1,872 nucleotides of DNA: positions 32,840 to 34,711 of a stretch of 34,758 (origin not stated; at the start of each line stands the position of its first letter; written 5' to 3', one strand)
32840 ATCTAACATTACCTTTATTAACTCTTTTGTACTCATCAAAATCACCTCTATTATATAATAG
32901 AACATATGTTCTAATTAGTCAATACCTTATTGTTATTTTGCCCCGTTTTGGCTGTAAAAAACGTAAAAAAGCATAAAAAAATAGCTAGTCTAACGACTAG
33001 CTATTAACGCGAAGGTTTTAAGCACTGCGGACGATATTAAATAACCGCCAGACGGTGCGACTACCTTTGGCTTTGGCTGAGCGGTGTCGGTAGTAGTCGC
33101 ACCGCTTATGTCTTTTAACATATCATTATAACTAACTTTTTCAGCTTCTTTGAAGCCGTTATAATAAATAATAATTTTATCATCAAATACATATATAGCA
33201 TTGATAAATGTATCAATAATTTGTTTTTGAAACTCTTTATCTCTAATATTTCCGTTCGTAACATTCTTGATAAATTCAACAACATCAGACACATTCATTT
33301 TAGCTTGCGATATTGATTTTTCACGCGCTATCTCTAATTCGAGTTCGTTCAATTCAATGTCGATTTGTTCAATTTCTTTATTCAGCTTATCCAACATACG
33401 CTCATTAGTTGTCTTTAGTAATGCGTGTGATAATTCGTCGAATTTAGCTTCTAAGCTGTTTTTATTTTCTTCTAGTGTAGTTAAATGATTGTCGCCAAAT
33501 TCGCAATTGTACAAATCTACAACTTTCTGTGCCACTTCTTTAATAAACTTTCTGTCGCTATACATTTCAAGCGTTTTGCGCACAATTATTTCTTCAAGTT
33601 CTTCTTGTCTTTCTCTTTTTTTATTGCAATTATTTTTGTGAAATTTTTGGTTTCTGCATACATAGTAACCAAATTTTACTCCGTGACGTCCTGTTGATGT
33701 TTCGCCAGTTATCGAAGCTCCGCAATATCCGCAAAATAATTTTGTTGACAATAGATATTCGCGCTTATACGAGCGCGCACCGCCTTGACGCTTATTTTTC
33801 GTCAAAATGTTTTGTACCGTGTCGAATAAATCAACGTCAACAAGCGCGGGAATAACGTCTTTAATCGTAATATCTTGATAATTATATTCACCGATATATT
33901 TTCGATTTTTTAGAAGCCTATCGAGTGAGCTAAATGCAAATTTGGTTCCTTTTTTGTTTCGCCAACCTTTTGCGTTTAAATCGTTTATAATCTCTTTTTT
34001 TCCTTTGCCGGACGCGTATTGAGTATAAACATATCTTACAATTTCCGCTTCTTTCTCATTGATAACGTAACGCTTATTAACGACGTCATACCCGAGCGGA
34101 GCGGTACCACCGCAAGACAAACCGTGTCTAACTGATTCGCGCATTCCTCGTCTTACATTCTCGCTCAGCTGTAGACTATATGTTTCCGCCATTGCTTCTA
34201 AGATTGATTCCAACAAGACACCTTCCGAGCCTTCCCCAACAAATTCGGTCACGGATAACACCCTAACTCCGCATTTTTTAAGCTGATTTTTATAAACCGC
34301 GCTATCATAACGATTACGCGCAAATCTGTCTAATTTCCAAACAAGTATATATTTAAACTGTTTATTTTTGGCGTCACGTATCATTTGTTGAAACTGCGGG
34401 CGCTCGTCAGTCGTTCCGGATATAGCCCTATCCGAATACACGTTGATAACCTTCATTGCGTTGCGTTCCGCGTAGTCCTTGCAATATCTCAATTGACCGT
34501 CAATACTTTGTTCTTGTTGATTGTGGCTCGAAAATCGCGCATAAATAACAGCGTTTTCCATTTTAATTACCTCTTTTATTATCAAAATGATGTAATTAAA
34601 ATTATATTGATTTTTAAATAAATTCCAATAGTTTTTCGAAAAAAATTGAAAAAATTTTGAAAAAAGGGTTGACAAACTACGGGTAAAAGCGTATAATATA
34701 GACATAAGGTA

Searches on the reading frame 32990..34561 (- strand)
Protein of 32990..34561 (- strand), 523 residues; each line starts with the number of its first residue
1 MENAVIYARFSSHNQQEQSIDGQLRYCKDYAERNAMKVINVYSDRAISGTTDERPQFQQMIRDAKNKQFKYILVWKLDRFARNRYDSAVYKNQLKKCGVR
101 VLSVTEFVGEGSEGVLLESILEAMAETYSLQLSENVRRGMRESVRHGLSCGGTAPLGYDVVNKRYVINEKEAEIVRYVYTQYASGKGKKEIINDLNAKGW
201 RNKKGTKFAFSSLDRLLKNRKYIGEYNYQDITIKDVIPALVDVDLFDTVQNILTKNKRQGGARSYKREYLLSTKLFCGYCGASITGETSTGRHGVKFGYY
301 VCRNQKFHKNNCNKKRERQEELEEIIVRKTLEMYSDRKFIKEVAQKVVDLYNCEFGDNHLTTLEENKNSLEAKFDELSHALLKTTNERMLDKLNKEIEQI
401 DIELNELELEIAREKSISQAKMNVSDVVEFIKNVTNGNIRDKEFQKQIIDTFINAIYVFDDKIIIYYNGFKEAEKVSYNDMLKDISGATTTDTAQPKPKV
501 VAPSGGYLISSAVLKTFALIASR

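Call 13: search_protein_families(library=pfam, proteins=[window:32990-34561:-], max_evalue=0.01)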
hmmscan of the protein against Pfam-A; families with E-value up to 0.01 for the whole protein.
window:32990-34561:- (523 aa): 3 families
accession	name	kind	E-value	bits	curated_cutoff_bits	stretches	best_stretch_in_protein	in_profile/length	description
PF00239.26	Resolvase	-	3.5e-31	108.7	23.3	1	4-147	1-143/145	Resolvase, N terminal domain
PF07508.19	Recombinase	-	7.9e-17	61.8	21.1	1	169-256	1-102/102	Recombinase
PF13408.12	Zn_ribbon_recom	-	5.2e-11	43.2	25.3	1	270-328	1-55/58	Recombinase zinc beta ribbon domain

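Call 14: search_protein_families(library=phrogs, proteins=[window:32990-34561:-], max_evalue=0.01)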
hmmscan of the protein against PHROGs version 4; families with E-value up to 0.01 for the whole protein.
window:32990-34561:- (523 aa): 4 families
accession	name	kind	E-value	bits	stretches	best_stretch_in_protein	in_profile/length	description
phrog_95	-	integration and excision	1.1e-120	405.3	1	1-467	87-564/651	integrase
phrog_125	-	DNA, RNA and nucleotide metabolism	1.4e-30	107.7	1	1-259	19-242/254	DNA invertase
phrog_7701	-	DNA, RNA and nucleotide metabolism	1.4e-10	42.6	1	153-261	3-93/137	DNA invertase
phrog_6620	-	integration and excision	4.1e-08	34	1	3-102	57-153/201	transposase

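Call 38: find_encoding_contigs(protein=window:32990-34561:-, flank=2500, max_places=10)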
Protein window:32990-34561:- (523 aa): no gene with exactly this product is on record in the collection.

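Call 75: find_homologous_proteins(query=window:32990-34561:-, max_evalue=1e-100)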
Query window:32990-34561:- (523 aa): 2431 proteins with E <= 1e-100 among 8000 candidates; the best 120 are listed.
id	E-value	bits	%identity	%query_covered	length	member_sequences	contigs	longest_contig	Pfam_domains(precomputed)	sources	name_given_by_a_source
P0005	0.0e+0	1106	99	96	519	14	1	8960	PF07508.20,PF00239.27,PF13408.13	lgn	-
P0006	0.0e+0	1026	89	100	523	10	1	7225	PF07508.20,PF00239.27,PF13408.13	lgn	-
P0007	1.3e-291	986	89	95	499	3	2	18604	PF07508.20,PF00239.27,PF13408.13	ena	-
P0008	1.6e-240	817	70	100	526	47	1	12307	PF07508.20,PF00239.27,PF13408.13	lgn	-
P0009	1.8e-201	688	61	97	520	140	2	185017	PF07508.20,PF00239.27,PF13408.13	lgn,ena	-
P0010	3.1e-188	645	42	83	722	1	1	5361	PF07508.20,PF00239.27,PF13408.13,PF20552.5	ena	-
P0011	8.4e-186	637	59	92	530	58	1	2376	PF07508.20,PF00239.27,PF13408.13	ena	-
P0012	4.2e-176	605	54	100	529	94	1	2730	PF07508.20,PF00239.27,PF13408.13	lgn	-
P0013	8.6e-172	590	56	92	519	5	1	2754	PF07508.20,PF00239.27,PF13408.13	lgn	-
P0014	4.2e-146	506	46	96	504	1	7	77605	PF07508.20,PF00239.27,PF13408.13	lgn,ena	-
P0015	1.8e-145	504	47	95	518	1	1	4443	PF07508.20,PF00239.27,PF13408.13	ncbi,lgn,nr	ncbi:MAG TPA: recombinase family protein [Clostridia bacterium]|nr:recombinase family protein [Clost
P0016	5.6e-144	499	45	98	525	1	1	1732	PF07508.20,PF00239.27,PF13408.13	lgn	-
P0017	1.2e-143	498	48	91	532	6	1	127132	PF07508.20,PF00239.27,PF13408.13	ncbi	-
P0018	2.1e-142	493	46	93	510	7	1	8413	PF07508.20,PF00239.27,PF13408.13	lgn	-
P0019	2.8e-142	493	47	95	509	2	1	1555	PF07508.20,PF00239.27,PF13408.13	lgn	-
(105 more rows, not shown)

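Call 76: find_encoding_contigs(protein=P0006, flank=2500, max_places=10)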
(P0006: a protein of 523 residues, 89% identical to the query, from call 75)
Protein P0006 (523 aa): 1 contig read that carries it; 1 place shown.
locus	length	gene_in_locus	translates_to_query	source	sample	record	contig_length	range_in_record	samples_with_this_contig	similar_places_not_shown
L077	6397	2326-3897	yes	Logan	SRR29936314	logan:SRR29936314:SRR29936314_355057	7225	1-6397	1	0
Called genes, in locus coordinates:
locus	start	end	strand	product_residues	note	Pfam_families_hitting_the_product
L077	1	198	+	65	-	?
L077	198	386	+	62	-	-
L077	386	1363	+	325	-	PF01183:Glyco_hydro_25, PF08239:SH3_3 (weak)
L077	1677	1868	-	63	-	PF08279:HTH_11 (faint), PF12844:HTH_19 (weak), PF13443:HTH_26, PF13560:HTH_31, PF01381:HTH_3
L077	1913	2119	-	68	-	PF22147:AcrIC5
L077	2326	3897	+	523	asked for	PF00239:Resolvase, PF07508:Recombinase, PF13408:Zn_ribbon_recom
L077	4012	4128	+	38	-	-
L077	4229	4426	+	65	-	-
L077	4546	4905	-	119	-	PF01381:HTH_3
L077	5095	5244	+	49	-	-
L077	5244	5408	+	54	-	-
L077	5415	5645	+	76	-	-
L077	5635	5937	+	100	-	-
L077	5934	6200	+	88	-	-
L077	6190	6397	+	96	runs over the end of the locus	-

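Call 77: find_encoding_contigs(protein=P0008, flank=2500, max_places=10)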
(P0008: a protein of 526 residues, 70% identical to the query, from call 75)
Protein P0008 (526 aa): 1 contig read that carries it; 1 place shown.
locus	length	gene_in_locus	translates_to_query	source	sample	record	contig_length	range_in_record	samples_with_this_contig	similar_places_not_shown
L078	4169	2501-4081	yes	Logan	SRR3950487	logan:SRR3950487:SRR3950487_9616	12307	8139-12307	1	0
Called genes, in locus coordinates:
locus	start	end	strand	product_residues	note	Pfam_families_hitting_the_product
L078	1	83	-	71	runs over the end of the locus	-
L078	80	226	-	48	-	-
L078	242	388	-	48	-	-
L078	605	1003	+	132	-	PF12844:HTH_19 (weak), PF13560:HTH_31 (weak), PF01381:HTH_3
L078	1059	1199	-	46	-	-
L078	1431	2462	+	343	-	PF01612:DNA_pol_A_exo1 (faint), PF00929:RNase_T, PF21762:DEDDh_C (weak)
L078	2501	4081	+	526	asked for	PF00239:Resolvase, PF07508:Recombinase, PF13408:Zn_ribbon_recom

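Call 78: find_encoding_contigs(protein=P0009, flank=2500, max_places=10)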
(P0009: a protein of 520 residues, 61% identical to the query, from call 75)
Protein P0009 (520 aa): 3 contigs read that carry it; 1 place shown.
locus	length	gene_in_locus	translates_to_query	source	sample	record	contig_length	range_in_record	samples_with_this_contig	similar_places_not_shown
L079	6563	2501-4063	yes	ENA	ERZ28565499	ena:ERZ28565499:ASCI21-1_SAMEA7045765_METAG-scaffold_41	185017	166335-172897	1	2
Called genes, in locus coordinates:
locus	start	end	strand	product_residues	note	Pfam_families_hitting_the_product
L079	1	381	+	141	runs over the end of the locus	PF12844:HTH_19 (weak), PF13443:HTH_26, PF01381:HTH_3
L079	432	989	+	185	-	PF06114:Peptidase_M78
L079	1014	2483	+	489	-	-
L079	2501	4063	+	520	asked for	PF00239:Resolvase, PF07508:Recombinase, PF13408:Zn_ribbon_recom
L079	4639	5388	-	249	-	PF13280:WYL (faint)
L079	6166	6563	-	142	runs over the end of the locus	PF27257:HI_0787_N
